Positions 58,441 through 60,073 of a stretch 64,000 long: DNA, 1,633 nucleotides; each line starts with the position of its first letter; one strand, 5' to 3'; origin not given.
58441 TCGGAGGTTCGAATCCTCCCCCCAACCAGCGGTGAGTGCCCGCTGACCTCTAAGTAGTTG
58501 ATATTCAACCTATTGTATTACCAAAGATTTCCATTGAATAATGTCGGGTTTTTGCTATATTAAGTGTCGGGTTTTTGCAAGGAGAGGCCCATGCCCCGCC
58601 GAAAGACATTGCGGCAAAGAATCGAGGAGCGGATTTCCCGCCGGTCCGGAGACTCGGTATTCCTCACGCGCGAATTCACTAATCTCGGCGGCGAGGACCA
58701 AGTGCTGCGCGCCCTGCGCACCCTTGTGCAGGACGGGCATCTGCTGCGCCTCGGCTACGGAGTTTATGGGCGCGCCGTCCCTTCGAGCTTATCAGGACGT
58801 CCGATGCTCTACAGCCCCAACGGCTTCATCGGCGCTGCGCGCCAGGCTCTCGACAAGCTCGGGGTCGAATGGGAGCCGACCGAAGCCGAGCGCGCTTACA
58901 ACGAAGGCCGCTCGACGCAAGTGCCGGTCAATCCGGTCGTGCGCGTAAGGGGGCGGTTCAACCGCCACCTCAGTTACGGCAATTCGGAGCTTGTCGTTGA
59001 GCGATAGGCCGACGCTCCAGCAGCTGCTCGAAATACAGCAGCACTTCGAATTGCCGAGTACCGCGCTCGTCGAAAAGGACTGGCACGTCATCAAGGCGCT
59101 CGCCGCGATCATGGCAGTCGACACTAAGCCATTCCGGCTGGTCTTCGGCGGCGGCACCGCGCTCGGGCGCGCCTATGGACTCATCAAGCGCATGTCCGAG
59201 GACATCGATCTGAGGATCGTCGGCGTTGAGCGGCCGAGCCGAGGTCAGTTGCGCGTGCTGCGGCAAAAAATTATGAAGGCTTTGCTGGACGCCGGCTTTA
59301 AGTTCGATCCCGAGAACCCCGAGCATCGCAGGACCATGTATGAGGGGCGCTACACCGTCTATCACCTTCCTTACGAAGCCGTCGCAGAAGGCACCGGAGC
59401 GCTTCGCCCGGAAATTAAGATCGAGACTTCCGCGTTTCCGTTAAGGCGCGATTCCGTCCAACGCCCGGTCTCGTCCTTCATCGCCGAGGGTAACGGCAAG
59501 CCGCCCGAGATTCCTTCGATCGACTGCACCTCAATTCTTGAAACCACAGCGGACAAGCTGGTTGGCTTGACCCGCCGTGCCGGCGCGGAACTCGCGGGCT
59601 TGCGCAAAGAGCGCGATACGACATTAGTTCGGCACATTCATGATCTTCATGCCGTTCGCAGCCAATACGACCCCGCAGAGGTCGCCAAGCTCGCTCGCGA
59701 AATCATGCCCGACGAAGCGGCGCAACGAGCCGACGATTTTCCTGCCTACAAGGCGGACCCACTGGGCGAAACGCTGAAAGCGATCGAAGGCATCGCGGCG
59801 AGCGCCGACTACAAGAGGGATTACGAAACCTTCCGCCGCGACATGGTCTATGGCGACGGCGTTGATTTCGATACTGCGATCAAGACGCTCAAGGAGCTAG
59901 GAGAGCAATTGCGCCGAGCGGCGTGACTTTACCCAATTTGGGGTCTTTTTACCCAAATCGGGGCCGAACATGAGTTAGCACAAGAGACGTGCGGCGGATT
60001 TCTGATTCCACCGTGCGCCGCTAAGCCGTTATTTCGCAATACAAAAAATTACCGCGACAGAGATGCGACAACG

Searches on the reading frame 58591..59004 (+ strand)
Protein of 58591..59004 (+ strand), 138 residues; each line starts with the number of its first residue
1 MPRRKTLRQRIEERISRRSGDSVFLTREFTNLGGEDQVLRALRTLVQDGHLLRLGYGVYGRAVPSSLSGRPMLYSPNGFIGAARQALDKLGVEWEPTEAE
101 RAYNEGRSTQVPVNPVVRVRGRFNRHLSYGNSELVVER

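Call 6: search_protein_families(library=pfam, max_evalue=1, proteins=[window:58591-59004:+])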
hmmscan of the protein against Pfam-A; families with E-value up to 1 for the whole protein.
seq(138 aa): 1 family
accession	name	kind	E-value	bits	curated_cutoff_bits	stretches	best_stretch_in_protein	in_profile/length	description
PF19570.5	DUF6088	-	1e-06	29.1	25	1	10-119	1-106/172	Family of unknown function (DUF6088)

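Call 7: search_protein_families(library=padloc, max_evalue=1, proteins=[window:58591-59004:+])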
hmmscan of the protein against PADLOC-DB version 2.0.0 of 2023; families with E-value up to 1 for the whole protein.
seq(138 aa): 6 families
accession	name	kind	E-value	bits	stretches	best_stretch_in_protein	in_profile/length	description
PDLC02229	AbiEi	-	6.5e-46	154.2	1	6-138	2-131/131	AbiEi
PDLC02258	AbiEi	-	1.6e-27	94.9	1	5-138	65-195/196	AbiEi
PDLC02226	AbiEi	-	1.3e-15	55.8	1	6-135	2-124/202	AbiEi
PDLC02233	AbiEi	-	1.9e-10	38.7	1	5-83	2-80/214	AbiEi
PDLC04759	PDC-M64B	-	0.033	12.2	1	95-120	85-110/135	-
PDLC02255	AbiEi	-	0.036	11.6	1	19-62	11-57/186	AbiEi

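Call 8: search_protein_families(library=ncbifam, max_evalue=1, proteins=[window:58591-59004:+])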
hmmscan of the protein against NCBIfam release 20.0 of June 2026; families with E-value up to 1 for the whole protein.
seq(138 aa): 0 families

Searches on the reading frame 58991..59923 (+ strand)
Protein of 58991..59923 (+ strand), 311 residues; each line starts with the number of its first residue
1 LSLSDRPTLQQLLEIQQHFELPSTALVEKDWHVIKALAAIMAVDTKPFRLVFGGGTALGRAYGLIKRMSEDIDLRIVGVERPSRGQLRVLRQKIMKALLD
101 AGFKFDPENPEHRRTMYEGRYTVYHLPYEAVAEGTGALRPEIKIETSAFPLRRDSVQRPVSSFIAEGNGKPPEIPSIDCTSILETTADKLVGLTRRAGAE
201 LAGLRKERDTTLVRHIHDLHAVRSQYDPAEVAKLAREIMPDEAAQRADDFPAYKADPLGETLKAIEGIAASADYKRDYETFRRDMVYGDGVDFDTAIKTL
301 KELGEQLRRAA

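Call 6: search_protein_families(library=pfam, max_evalue=1, proteins=[window:58991-59923:+])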
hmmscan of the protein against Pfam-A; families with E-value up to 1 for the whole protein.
seq(311 aa): 1 family
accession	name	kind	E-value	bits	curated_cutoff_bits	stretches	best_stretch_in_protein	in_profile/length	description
PF08843.17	AbiEii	-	4.9e-28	99.1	22.5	1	37-297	3-236/238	Nucleotidyl transferase AbiEii toxin, Type IV TA system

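Call 7: search_protein_families(library=padloc, max_evalue=1, proteins=[window:58991-59923:+])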
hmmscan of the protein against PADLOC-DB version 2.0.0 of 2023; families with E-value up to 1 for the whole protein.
seq(311 aa): 20 families
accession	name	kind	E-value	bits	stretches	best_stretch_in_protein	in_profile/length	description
PDLC02302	AbiEii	-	5.5e-81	270.4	1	5-309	6-311/313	AbiEii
PDLC02297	AbiEii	-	4.7e-68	227.8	1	9-307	5-305/307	AbiEii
PDLC02289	AbiEii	-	4.7e-33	113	1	10-310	16-303/309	AbiEii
PDLC02292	AbiEii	-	3.9e-31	106.9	1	8-304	9-281/283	AbiEii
PDLC02322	AbiEii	-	1.7e-11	42.1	1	26-111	29-111/324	AbiEii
PDLC02304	AbiEii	-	2.2e-10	38.9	1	24-210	18-181/260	AbiEii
PDLC02316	AbiEii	-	1.1e-09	36.2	1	5-86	6-85/314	AbiEii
PDLC02303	AbiEii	-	2.2e-08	31.9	1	14-78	8-69/249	AbiEii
PDLC02294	AbiEii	-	8.6e-08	30.3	1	12-110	7-95/260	AbiEii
PDLC02291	AbiEii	-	9.7e-08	29.7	1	42-260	51-234/310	AbiEii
PDLC02315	AbiEii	-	2.1e-06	25.2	1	7-76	14-86/352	AbiEii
PDLC02296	AbiEii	-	6.5e-06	23.5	1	48-199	44-185/282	AbiEii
PDLC02305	AbiEii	-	1.2e-05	22.8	1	25-197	20-179/306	AbiEii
PDLC02317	AbiEii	-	1.2e-05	22.5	1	10-79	5-73/396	AbiEii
PDLC02307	AbiEii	-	0.00013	19.8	1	45-74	21-46/219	AbiEii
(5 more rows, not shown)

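Call 8: search_protein_families(library=ncbifam, max_evalue=1, proteins=[window:58991-59923:+])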
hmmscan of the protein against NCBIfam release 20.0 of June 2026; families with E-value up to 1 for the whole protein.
seq(311 aa): 2 families
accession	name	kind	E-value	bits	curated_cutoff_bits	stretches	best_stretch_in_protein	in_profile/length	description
NF000064.3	ANT_2pp_Ia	exception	0.0081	16.2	350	1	40-94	13-68/177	aminoglycoside nucleotidyltransferase ANT(2'')-Ia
NF004695.0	PRK06034.1-1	equivalog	0.099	12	311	1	195-246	46-95/267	hypothetical protein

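Call 56: list_cluster_members(proteins=[P0064, window:58991-59923:+, window:52226-53152:-, window:55920-57164:+])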
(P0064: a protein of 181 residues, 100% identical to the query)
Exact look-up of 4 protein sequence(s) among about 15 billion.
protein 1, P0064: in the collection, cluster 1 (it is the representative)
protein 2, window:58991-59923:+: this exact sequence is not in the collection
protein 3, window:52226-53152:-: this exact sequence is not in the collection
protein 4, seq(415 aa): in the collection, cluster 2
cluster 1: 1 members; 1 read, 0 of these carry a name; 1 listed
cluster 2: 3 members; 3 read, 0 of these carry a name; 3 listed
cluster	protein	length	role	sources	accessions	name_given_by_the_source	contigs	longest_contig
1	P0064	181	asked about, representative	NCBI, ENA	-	-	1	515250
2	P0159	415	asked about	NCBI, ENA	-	-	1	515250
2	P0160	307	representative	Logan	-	-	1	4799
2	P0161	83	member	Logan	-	-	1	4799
